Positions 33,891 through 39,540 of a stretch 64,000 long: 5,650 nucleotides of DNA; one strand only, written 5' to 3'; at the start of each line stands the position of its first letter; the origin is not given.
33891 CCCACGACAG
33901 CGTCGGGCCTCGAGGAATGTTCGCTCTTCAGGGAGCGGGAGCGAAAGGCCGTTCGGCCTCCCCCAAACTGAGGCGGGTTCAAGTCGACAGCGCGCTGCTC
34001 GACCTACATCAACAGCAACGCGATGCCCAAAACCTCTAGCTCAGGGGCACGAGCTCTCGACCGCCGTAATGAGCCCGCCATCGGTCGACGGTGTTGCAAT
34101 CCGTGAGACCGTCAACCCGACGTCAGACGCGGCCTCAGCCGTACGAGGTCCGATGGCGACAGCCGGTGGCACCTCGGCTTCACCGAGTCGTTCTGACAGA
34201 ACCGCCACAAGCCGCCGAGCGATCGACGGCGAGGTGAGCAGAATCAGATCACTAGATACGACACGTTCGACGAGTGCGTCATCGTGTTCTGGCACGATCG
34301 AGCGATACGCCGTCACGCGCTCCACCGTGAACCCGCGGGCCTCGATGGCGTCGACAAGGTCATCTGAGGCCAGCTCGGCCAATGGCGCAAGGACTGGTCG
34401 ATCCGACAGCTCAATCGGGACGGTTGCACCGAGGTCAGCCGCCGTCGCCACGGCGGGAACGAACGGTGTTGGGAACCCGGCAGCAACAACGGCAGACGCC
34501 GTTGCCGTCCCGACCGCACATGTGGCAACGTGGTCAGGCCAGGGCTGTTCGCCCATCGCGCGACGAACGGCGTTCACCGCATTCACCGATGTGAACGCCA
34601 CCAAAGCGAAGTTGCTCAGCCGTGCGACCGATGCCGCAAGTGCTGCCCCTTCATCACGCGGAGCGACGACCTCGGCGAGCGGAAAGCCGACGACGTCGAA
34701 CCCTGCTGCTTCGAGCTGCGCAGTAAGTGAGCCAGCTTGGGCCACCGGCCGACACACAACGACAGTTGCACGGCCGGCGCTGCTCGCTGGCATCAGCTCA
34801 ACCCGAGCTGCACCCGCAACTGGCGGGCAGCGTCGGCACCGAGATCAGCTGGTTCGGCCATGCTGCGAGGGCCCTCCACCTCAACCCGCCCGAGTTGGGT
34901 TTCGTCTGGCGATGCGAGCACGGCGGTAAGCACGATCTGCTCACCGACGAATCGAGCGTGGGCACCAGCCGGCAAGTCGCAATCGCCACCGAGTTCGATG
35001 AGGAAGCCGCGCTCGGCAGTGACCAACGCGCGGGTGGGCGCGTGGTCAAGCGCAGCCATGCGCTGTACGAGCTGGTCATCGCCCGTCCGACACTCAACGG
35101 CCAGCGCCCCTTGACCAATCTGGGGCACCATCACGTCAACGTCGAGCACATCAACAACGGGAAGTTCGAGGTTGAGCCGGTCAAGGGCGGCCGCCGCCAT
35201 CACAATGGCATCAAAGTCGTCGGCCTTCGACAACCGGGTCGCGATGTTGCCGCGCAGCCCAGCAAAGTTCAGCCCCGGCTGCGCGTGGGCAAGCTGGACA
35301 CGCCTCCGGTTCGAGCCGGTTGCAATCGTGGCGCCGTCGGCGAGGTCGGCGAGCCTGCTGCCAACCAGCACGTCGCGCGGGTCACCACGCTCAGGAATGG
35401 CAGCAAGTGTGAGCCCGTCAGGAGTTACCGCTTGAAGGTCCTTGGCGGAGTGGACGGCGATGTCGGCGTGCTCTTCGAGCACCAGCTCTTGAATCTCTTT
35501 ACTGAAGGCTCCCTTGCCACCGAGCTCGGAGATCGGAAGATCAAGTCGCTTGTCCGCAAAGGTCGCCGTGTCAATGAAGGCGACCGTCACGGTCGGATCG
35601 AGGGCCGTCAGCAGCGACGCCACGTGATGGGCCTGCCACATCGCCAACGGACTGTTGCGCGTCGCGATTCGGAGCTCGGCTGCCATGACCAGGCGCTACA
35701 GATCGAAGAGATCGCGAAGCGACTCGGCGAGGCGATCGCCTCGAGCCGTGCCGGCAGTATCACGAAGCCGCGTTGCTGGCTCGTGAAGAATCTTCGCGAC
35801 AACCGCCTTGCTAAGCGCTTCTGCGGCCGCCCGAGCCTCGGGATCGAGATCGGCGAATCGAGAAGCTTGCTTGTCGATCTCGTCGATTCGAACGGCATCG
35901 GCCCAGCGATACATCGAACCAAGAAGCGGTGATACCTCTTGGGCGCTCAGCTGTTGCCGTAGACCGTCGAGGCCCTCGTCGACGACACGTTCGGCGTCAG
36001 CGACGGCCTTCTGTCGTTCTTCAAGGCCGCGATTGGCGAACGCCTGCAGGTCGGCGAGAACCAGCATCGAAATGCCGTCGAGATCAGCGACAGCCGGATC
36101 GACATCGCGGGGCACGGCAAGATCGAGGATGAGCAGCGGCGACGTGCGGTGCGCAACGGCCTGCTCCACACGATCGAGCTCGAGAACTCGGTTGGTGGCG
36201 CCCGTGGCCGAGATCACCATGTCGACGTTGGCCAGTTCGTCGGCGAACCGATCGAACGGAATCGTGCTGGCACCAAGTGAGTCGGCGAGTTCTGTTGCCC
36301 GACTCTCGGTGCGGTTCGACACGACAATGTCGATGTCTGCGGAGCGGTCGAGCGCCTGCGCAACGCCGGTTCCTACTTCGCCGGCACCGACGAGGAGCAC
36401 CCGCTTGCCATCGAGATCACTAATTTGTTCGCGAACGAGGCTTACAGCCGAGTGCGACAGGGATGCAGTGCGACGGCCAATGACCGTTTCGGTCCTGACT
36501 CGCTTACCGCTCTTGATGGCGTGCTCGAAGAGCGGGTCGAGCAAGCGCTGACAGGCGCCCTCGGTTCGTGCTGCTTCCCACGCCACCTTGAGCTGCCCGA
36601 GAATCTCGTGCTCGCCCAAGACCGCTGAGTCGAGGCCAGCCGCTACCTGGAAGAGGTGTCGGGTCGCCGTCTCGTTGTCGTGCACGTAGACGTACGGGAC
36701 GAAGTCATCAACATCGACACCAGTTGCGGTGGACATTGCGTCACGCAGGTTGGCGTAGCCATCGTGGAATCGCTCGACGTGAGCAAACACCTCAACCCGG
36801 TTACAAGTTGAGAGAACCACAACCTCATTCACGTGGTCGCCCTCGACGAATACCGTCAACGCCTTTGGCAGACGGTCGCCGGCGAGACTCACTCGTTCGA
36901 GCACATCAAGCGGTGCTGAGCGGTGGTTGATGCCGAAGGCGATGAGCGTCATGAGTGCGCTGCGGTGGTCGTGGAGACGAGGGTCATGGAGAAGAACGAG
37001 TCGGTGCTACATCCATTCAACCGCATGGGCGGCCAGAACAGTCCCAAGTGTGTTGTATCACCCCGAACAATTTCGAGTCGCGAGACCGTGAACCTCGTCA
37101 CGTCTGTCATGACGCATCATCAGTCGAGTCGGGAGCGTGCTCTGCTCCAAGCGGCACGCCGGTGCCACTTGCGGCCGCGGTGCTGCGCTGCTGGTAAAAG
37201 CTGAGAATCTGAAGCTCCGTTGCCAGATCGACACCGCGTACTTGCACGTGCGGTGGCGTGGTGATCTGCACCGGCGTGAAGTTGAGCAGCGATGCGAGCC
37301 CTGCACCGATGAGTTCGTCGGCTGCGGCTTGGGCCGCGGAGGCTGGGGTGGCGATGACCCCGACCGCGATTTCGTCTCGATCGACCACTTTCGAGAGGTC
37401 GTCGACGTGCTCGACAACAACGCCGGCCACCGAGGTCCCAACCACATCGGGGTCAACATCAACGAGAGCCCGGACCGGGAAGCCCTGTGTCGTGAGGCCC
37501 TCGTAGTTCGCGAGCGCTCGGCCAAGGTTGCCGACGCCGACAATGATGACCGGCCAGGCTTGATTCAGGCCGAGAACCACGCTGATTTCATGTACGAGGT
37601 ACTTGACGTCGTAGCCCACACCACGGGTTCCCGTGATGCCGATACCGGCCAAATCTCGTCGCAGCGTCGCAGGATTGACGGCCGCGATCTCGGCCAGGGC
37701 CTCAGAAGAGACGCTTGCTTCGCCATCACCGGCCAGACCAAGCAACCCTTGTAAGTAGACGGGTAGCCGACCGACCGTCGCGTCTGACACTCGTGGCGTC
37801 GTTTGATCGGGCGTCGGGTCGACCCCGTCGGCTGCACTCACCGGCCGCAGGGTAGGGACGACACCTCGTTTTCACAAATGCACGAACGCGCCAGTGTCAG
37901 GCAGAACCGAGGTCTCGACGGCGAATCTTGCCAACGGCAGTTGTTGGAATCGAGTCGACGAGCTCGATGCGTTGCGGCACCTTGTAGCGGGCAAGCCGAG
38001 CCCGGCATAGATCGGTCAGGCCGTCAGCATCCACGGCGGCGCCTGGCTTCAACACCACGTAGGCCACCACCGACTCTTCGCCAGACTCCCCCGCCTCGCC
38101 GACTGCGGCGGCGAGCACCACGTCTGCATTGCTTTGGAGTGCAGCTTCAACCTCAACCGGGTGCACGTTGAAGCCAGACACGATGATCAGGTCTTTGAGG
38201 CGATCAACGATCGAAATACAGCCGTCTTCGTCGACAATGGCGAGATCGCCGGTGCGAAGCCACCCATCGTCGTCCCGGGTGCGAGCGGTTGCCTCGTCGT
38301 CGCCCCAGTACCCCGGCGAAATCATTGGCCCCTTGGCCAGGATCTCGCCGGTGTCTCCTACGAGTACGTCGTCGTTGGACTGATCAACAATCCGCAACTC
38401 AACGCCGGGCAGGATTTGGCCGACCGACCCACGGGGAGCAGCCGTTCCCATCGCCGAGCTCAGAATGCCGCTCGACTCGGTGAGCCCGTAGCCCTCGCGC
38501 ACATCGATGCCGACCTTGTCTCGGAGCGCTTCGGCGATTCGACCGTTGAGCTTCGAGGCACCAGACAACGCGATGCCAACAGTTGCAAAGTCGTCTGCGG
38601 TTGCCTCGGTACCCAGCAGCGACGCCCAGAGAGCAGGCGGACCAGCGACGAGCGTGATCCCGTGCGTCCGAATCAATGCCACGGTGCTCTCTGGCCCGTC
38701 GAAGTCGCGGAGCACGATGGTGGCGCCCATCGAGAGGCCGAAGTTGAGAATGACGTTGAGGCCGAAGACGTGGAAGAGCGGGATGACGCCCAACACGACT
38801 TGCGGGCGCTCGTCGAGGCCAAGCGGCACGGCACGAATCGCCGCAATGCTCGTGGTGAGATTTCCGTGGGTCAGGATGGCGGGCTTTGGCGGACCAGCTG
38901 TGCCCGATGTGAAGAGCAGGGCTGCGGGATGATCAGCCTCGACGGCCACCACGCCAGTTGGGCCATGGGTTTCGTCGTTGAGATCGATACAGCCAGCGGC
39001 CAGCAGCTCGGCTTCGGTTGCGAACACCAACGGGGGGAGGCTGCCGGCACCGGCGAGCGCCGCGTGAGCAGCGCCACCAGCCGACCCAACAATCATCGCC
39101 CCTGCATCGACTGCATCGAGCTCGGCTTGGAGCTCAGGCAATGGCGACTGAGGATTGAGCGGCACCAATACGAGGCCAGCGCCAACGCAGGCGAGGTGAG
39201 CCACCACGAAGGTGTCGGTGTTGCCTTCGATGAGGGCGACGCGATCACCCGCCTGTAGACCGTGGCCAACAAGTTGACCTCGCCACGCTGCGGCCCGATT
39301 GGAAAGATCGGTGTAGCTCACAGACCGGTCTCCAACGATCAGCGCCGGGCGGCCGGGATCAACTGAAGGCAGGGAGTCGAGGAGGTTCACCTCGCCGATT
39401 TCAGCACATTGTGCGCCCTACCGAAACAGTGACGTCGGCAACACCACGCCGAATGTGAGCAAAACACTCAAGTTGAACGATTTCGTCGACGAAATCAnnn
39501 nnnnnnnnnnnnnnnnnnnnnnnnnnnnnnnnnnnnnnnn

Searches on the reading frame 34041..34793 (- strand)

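Call 63: search_protein_families(library=pfam, proteins=[window:34041-34793:-], max_evalue=0.00001)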
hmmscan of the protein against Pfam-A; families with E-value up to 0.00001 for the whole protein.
window:34041-34793:- (250 aa): 1 family
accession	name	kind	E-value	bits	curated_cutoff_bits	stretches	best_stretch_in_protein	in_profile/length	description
PF02602.20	HEM4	-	9.1e-39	133.4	27.5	1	23-242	3-230/231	Uroporphyrinogen-III synthase HemD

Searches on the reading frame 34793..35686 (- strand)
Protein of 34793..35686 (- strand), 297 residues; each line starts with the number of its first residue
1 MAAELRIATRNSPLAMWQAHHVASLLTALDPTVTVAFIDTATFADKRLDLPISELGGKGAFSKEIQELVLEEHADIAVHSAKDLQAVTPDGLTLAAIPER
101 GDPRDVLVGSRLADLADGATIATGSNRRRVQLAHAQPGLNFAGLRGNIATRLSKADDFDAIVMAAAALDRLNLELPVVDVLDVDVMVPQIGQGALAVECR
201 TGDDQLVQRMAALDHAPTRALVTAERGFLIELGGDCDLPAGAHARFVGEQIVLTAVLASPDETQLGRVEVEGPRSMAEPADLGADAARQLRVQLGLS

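Call 63: search_protein_families(library=pfam, proteins=[window:34793-35686:-], max_evalue=0.00001)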
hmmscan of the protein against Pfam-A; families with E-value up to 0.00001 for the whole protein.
window:34793-35686:- (297 aa): 2 families
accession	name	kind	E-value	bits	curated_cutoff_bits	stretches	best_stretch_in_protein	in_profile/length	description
PF01379.25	Porphobil_deam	-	9.1e-67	225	22.1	1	5-206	1-205/207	Porphobilinogen deaminase, dipyromethane cofactor binding domain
PF03900.20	Porphobil_deamC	-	3.7e-13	50.1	26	1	221-290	3-72/74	Porphobilinogen deaminase, C-terminal domain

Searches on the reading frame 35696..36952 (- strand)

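Call 63: search_protein_families(library=pfam, proteins=[window:35696-36952:-], max_evalue=0.00001)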
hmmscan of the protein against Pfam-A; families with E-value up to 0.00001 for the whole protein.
window:35696-36952:- (418 aa): 5 families
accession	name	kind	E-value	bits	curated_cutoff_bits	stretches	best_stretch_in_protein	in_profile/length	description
PF05201.20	GlutR_N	-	1.3e-48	165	27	1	7-156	2-151/151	Glutamyl-tRNAGlu reductase, N-terminal domain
PF01488.26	Shikimate_DH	-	2.3e-32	112.4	24.3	1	172-303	2-136/138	Shikimate / quinate 5-dehydrogenase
PF00745.25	GlutR_dimer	-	1.1e-19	71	22.9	1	320-418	2-99/99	Glutamyl-tRNAGlu reductase, dimerisation domain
PF03435.24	Sacchrp_dh_NADP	-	3.3e-06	27.9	25.1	1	185-252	1-78/129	Saccharopine dehydrogenase NADP binding domain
PF13241.12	NAD_binding_7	-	6.3e-06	27.2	22.1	0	179-253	4-72/104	Putative NAD(P)-binding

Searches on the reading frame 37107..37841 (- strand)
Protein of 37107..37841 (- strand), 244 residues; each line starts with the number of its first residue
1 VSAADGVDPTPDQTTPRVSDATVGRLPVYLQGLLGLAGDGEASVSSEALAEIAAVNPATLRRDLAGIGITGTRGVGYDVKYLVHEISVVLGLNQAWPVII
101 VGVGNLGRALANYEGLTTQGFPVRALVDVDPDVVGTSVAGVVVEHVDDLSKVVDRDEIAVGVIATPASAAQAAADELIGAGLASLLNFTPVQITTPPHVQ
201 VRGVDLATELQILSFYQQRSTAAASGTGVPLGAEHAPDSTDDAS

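Call 63: search_protein_families(library=pfam, proteins=[window:37107-37841:-], max_evalue=0.00001)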
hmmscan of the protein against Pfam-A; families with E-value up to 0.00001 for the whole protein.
window:37107-37841:- (244 aa): 2 families
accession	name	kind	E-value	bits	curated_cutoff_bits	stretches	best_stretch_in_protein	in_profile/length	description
PF02629.25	CoA_binding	-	7.7e-21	75.1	22.3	1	94-191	2-97/97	CoA binding domain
PF06971.19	Put_DNA-bind_N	-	4.7e-14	52.6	27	1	18-64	2-48/49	Putative DNA-binding protein N-terminus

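Call 65: search_protein_families(library=ncbifam, proteins=[window:37107-37841:-], max_evalue=1e-8)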
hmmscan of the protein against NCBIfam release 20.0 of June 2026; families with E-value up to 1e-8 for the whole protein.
window:37107-37841:- (244 aa): 9 families
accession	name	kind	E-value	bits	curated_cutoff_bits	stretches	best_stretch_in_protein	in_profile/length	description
NF003992.0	PRK05472.2-1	equivalog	9.7e-86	287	226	1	10-226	13-229/249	redox-sensing transcriptional repressor Rex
NF003995.0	PRK05472.2-4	subfamily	4e-69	232.4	126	1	16-221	4-209/213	redox-sensing transcriptional repressor Rex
NF003993.0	PRK05472.2-2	equivalog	7e-66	221.8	217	1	17-219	5-207/212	redox-sensing transcriptional repressor Rex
NF003989.0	PRK05472.1-3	equivalog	1e-51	175.7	177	1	15-220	5-210/215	redox-sensing transcriptional repressor Rex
NF003994.0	PRK05472.2-3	equivalog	1.2e-51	175.1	130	1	16-218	7-209/217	redox-sensing transcriptional repressor Rex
NF003990.0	PRK05472.1-4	equivalog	6.7e-48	163.1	233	1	16-219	5-208/214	redox-sensing transcriptional repressor Rex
NF003996.0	PRK05472.2-5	equivalog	7.6e-46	156.6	138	1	19-219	3-201/209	redox-sensing transcriptional repressor Rex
NF003991.0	PRK05472.1-5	equivalog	2.3e-42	145.3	198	1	17-218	6-207/211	redox-sensing transcriptional repressor Rex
NF003988.0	PRK05472.1-1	equivalog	5.5e-31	108.2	321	1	18-219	7-210/214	redox-sensing transcriptional repressor Rex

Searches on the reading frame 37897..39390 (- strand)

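Call 59: search_protein_families(library=pfam, proteins=[window:37897-39390:-], max_evalue=0.00001)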
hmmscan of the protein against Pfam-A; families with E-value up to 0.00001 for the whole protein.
window:37897-39390:- (497 aa): 2 families
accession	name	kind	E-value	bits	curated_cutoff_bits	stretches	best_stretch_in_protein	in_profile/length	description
PF00501.34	AMP-binding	-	2.2e-70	237.8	29.9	1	11-362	8-384/384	AMP-binding enzyme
PF13193.12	AMP-binding_C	-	3.7e-14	53.8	24.5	1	413-488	1-76/76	AMP-binding enzyme C-terminal domain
